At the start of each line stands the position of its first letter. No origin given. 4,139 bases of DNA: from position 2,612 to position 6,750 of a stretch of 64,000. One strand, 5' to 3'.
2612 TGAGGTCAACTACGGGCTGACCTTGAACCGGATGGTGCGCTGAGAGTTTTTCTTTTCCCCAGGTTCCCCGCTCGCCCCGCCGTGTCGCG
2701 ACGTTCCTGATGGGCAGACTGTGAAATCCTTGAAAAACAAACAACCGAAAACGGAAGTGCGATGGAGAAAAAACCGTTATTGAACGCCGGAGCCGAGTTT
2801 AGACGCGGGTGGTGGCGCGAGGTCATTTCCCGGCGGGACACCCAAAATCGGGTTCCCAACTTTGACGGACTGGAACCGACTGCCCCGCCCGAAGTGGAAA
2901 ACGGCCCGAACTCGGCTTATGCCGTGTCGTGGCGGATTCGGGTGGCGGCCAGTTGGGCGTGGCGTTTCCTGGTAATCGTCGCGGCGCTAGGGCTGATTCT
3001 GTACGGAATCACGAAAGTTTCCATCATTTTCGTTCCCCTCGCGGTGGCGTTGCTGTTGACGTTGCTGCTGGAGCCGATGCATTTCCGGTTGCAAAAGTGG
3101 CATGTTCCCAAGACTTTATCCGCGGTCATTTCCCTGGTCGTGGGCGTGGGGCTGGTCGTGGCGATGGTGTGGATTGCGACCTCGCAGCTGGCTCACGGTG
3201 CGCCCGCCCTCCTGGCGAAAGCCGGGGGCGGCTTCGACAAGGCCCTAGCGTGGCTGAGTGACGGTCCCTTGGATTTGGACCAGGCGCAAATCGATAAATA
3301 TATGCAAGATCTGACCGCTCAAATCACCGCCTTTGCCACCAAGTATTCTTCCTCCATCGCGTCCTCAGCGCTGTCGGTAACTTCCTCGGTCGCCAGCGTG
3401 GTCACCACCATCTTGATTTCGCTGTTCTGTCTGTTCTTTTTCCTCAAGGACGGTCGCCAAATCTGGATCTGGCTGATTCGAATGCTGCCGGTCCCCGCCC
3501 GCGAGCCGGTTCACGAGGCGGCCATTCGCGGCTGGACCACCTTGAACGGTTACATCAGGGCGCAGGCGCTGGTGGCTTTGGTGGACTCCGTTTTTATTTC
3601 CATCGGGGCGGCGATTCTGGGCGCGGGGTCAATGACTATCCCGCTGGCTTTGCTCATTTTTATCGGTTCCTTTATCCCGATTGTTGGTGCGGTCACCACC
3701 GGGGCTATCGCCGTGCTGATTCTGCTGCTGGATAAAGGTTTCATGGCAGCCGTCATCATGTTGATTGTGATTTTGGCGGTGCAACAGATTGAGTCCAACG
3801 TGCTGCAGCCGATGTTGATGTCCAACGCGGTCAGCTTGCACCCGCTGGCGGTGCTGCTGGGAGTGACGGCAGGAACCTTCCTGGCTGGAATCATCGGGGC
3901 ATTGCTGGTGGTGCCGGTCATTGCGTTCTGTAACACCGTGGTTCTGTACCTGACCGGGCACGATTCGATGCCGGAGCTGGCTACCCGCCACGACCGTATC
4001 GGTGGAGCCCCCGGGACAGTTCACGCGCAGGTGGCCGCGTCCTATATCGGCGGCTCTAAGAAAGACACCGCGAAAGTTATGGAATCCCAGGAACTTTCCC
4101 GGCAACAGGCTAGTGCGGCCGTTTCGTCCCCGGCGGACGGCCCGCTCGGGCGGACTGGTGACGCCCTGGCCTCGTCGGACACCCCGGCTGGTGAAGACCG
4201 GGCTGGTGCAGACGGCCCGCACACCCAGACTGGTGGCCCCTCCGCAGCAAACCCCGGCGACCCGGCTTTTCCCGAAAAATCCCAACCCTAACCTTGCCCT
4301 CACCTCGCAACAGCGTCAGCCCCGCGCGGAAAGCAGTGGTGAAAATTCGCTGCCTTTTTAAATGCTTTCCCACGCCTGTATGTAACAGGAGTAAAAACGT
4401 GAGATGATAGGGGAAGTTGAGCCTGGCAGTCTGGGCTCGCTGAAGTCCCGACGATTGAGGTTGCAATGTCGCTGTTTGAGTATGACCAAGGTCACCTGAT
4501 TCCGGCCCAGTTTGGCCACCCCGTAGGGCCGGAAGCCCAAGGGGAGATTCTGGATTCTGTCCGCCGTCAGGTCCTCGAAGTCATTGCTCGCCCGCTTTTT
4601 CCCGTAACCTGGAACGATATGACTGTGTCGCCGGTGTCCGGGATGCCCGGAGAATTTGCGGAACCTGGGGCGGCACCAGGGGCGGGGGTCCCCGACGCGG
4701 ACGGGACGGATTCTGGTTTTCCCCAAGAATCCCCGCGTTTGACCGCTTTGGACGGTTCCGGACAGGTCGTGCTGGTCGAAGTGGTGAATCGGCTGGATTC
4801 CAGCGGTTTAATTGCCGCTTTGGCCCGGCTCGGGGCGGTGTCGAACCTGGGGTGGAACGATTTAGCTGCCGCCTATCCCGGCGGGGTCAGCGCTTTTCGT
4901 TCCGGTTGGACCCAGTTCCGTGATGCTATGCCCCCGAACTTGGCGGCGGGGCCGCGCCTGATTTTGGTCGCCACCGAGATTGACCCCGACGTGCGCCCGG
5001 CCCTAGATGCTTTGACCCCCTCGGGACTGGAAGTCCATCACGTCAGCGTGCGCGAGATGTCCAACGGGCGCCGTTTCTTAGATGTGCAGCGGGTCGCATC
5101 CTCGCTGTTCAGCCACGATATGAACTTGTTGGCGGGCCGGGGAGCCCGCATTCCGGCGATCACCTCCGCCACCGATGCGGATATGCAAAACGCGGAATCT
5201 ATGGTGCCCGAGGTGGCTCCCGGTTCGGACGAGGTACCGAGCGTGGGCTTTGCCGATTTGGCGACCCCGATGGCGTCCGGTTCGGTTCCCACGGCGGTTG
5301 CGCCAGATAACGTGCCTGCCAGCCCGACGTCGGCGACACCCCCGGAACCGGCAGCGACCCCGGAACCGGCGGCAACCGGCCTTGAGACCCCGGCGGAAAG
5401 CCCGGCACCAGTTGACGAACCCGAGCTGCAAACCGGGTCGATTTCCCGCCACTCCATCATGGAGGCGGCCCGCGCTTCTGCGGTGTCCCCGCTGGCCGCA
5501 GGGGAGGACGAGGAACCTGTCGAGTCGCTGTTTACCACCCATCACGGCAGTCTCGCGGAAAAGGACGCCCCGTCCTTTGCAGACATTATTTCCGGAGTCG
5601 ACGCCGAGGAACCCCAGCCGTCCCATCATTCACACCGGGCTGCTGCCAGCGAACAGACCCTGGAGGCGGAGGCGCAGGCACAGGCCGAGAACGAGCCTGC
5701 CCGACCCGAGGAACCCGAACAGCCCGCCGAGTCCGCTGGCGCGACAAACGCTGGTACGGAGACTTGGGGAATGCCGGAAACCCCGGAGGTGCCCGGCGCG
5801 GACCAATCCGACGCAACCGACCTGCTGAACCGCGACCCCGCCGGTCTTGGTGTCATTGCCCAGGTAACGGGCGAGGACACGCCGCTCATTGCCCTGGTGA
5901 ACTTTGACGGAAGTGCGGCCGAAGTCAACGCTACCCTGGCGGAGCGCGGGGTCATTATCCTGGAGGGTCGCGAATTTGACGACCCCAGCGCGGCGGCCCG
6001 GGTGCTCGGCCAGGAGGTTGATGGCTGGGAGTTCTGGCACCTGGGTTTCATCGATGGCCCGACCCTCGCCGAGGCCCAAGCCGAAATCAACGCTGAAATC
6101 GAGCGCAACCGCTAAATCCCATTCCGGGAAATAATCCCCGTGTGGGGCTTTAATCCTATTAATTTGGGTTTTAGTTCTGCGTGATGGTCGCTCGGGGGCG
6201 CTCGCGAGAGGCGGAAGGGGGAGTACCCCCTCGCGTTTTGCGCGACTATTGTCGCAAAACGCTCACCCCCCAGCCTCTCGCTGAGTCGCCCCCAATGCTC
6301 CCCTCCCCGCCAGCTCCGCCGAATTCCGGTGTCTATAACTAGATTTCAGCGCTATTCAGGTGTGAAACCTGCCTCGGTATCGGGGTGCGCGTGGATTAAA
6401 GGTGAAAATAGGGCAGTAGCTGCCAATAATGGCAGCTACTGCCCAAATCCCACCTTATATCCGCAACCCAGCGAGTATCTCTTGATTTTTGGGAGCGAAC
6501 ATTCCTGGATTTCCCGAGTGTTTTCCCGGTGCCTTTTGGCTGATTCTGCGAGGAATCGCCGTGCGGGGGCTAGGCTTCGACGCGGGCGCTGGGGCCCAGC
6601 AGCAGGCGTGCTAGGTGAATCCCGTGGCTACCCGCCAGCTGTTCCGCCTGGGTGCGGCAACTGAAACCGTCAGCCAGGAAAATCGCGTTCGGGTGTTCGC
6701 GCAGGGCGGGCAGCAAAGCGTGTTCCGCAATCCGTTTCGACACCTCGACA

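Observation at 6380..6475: Three-copy hairpin repeat family whose stems differ between copies yet stay fully complementary (copies at 6.4, 30.1 and 31.6 kb)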

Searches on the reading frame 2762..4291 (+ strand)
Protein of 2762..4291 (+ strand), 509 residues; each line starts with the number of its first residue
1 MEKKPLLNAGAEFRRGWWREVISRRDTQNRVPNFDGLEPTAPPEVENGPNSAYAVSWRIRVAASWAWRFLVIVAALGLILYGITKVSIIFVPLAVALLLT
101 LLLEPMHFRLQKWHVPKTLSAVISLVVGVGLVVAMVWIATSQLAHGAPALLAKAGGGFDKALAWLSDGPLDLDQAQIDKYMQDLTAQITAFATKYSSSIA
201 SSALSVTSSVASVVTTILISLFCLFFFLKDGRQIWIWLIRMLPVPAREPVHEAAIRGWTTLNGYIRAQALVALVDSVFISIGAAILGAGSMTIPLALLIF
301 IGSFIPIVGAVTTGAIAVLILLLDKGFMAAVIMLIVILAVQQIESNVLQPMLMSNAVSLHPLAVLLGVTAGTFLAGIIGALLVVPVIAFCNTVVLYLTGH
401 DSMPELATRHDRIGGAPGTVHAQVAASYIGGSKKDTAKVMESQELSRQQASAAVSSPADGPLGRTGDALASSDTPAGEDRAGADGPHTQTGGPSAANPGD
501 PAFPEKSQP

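Call 10: search_protein_families(library=pfam, proteins=[window:2762-4291:+])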
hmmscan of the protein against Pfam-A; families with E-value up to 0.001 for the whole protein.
window:2762-4291:+ (509 aa): 1 family
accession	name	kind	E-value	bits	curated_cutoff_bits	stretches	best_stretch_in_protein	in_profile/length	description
PF01594.21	AI-2E_transport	-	5e-54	184.1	34.3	1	70-395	4-324/327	AI-2E family transporter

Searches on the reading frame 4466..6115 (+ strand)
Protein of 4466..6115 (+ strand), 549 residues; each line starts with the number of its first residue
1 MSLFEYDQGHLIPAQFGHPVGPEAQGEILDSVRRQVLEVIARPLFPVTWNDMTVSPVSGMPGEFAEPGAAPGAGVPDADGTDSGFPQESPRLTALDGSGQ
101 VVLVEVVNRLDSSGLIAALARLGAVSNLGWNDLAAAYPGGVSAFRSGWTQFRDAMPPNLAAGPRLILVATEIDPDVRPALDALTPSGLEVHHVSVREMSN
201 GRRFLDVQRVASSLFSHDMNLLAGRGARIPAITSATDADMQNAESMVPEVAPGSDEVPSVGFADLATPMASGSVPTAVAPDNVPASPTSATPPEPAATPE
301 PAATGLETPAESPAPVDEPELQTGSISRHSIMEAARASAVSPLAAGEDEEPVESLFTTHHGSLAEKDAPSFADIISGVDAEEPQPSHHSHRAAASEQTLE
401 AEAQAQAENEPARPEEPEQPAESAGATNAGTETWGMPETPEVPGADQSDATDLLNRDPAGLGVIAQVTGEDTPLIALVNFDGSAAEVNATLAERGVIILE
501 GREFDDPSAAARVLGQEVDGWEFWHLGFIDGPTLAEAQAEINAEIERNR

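Call 10: search_protein_families(library=pfam, proteins=[window:4466-6115:+])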
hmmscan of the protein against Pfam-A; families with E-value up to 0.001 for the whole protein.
window:4466-6115:+ (549 aa): 1 family
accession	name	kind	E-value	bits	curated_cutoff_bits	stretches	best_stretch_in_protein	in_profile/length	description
PF18755.6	RAMA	-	4.8e-06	26.9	35.2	1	486-544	45-104/107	Restriction Enzyme Adenine Methylase Associated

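Call 37: search_protein_families(library=pfam, proteins=[window:4466-6115:+], max_evalue=1)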
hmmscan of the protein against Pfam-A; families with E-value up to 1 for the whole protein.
window:4466-6115:+ (549 aa): 2 families
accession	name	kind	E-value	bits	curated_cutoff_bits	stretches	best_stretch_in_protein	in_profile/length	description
PF18755.6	RAMA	-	4.8e-06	26.9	35.2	1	486-544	45-104/107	Restriction Enzyme Adenine Methylase Associated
PF14267.11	DUF4357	-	0.19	12.1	38.4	1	503-525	24-47/54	Domain of unknown function (DUF4357)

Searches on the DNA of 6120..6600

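Call 45: search_rna_families(source=window, start=6120, end=6600, threshold=evalue, max_evalue=10)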
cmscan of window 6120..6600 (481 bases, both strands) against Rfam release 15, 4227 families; matches with E-value up to 10: 26.
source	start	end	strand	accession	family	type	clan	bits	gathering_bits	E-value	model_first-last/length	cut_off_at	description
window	6396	6457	-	RF04226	mir-9186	Gene; miRNA;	-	29.2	73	0.0012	1-80/80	no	mir-9186 microRNA precursor family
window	6391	6464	-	RF04141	MIR8622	Gene; miRNA;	-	27.2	197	0.005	1-212/212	no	MIR8622 microRNA precursor family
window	6389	6466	-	RF04145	MIR8706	Gene; miRNA;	-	25.7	95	0.0093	1-101/101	no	MIR8706 microRNA precursor family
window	6388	6467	-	RF00051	mir-17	Gene; miRNA;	-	25.2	49.5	0.0013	1-80/80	no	mir-17 microRNA precursor family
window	6392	6462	-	RF04288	mir-9201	Gene; miRNA;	CL00147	24.5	95.5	0.0091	1-81/81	no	mir-9201 microRNA precursor family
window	6397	6458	-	RF00711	mir-449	Gene; miRNA;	CL00087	23.1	60.4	0.01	1-86/86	no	mir-449 microRNA precursor family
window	6399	6459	+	RF04226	mir-9186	Gene; miRNA;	-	22.6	73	0.06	1-80/80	no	mir-9186 microRNA precursor family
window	6391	6464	+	RF04141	MIR8622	Gene; miRNA;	-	22.1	197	0.063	1-212/212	no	MIR8622 microRNA precursor family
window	6388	6467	+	RF00051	mir-17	Gene; miRNA;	-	21.1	49.5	0.022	1-80/80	no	mir-17 microRNA precursor family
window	6404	6478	-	RF01489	sbrA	Gene; sRNA;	-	19.4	45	0.18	1-71/71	no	Listeria sRNA sbrA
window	6194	6293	-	RF03964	mir-H1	Gene; miRNA;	-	18.6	97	2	1-85/85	no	mir-H1 microRNA precursor family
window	6207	6283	-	RF03446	mir-2954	Gene; miRNA;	-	17.2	96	1.3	1-63/63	no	mir-2954 microRNA precursor family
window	6406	6452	-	RF04215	mir-9214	Gene; miRNA;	-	16.6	77.2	1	1-75/75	no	mir-9214 microRNA precursor family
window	6194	6293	+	RF03964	mir-H1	Gene; miRNA;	-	16.2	97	7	1-85/85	no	mir-H1 microRNA precursor family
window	6206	6281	+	RF00879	mir-615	Gene; miRNA;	-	16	90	8.1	1-85/85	no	mir-615 microRNA precursor family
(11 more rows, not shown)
